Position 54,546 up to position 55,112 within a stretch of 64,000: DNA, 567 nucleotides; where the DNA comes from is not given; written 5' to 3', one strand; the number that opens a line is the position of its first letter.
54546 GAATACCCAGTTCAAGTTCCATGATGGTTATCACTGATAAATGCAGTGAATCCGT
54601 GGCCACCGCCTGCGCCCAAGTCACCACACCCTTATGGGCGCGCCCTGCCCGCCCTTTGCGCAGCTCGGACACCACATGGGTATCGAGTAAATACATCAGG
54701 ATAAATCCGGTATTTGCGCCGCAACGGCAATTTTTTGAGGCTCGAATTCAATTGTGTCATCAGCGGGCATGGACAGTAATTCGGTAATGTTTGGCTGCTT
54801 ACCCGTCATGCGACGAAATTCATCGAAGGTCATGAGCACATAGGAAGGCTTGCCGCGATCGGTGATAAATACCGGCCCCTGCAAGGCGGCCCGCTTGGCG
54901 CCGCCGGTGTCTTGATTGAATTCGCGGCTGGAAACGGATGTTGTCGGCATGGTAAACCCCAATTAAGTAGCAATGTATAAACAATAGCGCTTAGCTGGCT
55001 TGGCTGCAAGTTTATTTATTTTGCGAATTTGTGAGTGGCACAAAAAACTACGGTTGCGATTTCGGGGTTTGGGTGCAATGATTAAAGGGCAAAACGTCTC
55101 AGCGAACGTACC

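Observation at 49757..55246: Type B leader family: three copies with a conserved promoter and a hairpin showing compensatory base-pair changes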

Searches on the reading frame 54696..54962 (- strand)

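Call 11: search_protein_families(library=pfam, proteins=[window:54696-54962:-], max_evalue=0.01)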
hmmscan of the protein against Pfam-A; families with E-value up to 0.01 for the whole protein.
window:54696-54962:- (88 aa): 1 family
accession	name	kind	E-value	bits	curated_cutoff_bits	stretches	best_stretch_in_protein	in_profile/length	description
PF02604.26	PhdYeFM_antitox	-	5.8e-07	29.6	29.8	1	8-67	2-62/74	Antitoxin Phd_YefM, type II toxin-antitoxin system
